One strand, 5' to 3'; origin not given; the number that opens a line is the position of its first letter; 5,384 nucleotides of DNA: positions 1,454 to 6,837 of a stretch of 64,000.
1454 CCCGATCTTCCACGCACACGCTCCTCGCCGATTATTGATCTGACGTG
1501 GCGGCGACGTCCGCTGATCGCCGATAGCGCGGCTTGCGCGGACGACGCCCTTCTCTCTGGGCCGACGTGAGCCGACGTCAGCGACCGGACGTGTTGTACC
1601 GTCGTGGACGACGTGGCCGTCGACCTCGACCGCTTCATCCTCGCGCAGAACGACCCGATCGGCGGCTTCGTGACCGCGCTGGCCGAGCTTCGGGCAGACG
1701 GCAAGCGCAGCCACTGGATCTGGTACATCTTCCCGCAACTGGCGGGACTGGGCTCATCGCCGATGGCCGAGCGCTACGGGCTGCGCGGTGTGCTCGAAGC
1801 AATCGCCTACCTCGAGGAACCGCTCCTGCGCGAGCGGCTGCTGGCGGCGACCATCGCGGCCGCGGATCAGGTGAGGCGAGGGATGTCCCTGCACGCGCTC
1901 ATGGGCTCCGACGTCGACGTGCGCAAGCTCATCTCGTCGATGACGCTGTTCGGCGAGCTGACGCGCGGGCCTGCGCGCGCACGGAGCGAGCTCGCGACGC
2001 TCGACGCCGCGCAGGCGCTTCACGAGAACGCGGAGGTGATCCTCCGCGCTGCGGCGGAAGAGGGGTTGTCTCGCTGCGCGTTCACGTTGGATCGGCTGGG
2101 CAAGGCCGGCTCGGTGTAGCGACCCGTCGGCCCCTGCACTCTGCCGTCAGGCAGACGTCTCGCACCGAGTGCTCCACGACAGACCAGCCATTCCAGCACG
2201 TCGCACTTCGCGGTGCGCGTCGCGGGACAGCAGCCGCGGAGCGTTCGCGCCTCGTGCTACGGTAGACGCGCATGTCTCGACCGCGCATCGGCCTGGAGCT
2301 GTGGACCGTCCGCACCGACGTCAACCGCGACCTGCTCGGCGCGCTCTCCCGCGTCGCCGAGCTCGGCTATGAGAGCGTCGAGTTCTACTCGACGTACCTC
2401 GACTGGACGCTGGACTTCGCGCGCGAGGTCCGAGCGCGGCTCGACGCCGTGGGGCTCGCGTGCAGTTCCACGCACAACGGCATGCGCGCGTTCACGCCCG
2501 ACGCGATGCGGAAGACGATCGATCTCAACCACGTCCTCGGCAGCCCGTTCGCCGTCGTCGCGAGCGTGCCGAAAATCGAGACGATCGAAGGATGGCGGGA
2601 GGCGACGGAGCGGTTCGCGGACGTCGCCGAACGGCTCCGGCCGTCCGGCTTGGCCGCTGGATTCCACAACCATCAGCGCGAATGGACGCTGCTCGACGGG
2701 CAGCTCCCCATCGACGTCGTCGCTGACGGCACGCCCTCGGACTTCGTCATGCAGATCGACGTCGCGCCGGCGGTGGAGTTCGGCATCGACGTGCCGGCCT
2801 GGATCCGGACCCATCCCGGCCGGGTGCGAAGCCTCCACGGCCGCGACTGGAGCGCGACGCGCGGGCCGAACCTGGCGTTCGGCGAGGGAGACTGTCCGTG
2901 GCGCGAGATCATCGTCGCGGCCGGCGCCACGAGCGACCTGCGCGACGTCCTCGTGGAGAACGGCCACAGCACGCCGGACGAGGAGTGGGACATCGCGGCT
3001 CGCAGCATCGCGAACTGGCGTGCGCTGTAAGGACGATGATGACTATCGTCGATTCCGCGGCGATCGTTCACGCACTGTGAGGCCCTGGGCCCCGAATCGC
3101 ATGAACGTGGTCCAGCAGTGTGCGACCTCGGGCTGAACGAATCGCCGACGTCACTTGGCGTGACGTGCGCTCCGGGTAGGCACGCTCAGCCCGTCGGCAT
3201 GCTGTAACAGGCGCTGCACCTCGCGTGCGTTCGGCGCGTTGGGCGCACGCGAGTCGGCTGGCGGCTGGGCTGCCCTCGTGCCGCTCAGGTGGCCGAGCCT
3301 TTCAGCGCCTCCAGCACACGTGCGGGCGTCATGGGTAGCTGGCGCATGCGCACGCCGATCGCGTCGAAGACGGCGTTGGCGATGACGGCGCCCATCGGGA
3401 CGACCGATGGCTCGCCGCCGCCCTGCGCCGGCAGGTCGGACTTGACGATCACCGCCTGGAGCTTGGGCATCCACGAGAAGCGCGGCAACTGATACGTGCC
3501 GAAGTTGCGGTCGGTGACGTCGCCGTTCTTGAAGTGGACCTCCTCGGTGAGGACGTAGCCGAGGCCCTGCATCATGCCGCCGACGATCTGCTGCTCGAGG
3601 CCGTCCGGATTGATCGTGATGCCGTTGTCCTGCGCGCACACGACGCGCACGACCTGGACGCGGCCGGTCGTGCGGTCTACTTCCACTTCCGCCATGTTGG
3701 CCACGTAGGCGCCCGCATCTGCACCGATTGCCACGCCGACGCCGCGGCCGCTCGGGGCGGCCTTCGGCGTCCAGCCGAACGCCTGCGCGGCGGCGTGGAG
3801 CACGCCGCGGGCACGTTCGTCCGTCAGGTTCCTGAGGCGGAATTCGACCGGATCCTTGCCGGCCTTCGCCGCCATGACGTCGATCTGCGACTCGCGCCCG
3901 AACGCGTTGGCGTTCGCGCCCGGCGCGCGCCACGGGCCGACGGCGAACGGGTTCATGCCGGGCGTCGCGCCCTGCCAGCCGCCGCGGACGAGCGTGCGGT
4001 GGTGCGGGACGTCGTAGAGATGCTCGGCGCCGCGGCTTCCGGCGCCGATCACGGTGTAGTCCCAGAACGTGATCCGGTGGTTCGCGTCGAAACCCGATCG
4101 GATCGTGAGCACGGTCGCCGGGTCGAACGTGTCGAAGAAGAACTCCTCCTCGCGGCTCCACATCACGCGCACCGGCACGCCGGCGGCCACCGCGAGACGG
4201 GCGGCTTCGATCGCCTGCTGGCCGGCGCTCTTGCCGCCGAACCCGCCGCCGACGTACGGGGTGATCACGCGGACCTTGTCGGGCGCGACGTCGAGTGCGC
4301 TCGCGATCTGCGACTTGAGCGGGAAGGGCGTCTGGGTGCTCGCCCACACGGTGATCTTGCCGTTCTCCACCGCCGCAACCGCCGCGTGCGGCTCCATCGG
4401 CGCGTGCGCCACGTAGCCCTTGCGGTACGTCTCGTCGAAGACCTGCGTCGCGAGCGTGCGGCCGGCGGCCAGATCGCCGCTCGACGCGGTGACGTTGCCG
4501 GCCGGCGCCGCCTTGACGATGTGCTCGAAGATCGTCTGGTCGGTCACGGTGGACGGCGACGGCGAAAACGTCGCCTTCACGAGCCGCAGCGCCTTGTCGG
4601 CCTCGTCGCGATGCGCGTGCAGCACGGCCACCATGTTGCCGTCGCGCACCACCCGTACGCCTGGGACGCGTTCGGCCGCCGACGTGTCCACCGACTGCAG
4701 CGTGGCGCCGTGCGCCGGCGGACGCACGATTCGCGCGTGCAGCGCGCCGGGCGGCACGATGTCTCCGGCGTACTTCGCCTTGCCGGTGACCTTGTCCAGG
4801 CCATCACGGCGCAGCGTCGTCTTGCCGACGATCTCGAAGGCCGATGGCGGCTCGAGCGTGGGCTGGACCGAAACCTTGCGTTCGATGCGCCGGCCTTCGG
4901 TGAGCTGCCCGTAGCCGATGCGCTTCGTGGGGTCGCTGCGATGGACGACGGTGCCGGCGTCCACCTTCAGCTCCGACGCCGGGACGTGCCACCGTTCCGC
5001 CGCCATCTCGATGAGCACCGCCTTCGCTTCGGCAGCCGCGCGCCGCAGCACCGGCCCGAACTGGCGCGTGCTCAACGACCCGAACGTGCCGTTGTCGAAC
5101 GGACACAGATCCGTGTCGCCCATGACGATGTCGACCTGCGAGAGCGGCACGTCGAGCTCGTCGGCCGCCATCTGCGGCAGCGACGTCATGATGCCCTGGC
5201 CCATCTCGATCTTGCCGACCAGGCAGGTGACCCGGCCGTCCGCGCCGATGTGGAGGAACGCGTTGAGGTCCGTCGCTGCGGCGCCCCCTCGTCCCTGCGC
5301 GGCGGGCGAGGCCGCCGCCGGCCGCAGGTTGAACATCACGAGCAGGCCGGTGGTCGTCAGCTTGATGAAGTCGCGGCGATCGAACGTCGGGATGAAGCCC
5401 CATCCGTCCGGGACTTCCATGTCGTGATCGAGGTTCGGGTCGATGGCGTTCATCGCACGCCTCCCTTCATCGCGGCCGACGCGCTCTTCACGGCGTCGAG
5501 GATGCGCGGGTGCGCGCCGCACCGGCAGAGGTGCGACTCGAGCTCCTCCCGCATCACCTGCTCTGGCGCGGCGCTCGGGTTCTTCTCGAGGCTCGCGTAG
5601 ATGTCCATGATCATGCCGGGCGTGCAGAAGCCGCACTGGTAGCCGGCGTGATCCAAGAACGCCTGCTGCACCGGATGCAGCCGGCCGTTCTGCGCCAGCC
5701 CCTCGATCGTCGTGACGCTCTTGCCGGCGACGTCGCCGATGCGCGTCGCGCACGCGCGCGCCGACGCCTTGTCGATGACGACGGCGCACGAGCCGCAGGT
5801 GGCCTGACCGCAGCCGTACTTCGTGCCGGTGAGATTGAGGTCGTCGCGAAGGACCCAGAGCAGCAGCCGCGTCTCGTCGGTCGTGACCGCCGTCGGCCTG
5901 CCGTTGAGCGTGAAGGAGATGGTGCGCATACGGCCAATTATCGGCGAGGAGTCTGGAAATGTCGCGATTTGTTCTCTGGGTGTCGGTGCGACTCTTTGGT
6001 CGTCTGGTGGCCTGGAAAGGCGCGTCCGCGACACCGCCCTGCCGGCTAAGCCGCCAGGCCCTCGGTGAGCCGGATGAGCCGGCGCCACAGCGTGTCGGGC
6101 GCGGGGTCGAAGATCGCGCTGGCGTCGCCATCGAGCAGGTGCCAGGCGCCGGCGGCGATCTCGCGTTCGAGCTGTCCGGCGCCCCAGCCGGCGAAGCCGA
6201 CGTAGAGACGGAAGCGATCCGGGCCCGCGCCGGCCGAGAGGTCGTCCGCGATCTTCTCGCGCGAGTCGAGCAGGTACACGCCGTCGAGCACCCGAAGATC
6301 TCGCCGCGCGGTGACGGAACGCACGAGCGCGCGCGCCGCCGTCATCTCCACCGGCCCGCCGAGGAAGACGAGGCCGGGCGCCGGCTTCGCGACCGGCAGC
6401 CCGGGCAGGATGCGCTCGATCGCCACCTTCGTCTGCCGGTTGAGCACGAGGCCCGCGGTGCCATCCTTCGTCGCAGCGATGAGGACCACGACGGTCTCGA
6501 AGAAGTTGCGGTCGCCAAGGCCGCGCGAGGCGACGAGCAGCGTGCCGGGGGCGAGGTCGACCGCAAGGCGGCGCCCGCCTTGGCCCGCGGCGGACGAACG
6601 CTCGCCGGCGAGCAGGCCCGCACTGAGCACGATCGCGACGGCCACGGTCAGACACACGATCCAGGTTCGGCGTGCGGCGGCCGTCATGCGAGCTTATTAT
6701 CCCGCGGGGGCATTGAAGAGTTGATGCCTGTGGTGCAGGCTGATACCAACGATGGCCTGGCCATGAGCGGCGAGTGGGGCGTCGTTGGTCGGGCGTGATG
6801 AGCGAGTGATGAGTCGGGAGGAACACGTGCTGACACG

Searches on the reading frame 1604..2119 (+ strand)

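Call 35: search_protein_families(library=pfam, proteins=[window:1604-2119:+], max_evalue=0.001)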
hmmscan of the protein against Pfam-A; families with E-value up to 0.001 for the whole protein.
window:1604-2119:+ (171 aa): 1 family
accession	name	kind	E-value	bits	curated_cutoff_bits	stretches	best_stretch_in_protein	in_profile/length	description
PF08837.16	DUF1810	-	7.5e-34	117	25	1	6-124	2-114/136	Protein of unknown function (DUF1810)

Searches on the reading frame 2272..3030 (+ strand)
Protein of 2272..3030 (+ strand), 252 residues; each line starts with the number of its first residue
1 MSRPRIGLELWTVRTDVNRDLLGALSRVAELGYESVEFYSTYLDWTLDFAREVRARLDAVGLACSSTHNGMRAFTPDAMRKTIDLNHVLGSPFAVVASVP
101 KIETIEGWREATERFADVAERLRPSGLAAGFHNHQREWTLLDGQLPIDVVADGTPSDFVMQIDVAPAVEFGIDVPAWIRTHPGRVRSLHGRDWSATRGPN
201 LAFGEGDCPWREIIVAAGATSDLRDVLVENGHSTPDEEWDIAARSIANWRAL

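Call 35: search_protein_families(library=pfam, proteins=[window:2272-3030:+], max_evalue=0.001)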
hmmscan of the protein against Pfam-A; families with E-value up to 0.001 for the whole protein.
window:2272-3030:+ (252 aa): 1 family
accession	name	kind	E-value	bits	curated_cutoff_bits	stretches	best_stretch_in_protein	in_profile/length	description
PF01261.30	AP_endonuc_2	-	4.2e-09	36.9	31.1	1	26-217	2-216/249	Xylose isomerase-like TIM barrel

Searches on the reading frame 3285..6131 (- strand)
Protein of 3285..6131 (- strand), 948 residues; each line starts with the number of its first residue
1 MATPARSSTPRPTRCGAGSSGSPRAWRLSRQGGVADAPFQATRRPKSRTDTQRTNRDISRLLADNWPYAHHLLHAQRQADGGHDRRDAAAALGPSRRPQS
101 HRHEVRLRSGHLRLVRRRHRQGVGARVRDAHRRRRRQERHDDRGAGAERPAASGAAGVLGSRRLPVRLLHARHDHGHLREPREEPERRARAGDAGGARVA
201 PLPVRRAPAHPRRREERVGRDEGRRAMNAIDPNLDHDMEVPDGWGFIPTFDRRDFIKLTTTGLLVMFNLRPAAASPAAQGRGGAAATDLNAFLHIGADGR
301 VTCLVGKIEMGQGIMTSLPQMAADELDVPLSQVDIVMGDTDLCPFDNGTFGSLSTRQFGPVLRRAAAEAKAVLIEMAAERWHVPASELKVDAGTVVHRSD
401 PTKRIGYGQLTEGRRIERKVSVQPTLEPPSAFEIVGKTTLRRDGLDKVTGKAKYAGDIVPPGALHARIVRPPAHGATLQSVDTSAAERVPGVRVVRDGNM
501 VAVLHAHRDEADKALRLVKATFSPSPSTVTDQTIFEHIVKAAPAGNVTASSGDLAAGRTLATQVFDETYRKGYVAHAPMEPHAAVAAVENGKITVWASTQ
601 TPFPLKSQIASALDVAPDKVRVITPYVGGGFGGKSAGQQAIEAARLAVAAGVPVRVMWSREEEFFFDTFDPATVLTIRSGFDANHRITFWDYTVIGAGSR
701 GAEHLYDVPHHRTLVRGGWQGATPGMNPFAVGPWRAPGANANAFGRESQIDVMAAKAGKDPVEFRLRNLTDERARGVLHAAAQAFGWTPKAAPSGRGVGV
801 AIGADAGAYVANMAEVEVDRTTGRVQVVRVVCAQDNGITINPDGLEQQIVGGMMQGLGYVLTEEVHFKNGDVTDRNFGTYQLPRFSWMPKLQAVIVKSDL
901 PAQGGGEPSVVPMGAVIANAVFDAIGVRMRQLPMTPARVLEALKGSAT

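Call 35: search_protein_families(library=pfam, proteins=[window:3285-6131:-], max_evalue=0.001)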
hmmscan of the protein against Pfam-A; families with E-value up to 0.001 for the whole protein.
window:3285-6131:- (948 aa): 3 families
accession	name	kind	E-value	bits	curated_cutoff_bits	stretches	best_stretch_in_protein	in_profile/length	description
PF20256.3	MoCoBD_2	-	4.1e-52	177.9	27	2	289-412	48-168/283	Molybdopterin cofactor-binding domain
PF02738.23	MoCoBD_1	-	4.3e-43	147.6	27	1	546-769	9-244/244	Molybdopterin cofactor-binding domain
PF01315.27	Ald_Xan_dh_C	-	3e-07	31.2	31.3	1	449-497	1-49/110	Aldehyde oxidase and xanthine dehydrogenase, a/b hammerhead domain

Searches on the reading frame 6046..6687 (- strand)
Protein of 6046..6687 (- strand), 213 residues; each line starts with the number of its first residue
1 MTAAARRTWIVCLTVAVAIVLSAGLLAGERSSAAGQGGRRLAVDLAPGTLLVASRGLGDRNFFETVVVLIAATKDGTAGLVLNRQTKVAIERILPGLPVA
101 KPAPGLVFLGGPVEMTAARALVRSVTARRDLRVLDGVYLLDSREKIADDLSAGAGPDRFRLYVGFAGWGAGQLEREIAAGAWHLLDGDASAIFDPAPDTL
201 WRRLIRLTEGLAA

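Call 35: search_protein_families(library=pfam, proteins=[window:6046-6687:-], max_evalue=0.001)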
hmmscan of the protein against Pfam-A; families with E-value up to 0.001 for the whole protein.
window:6046-6687:- (213 aa): 1 family
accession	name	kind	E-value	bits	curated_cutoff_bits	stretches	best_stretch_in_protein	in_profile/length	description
PF02622.21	DUF179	-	2.1e-33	116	27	1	57-206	3-154/157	AlgH-like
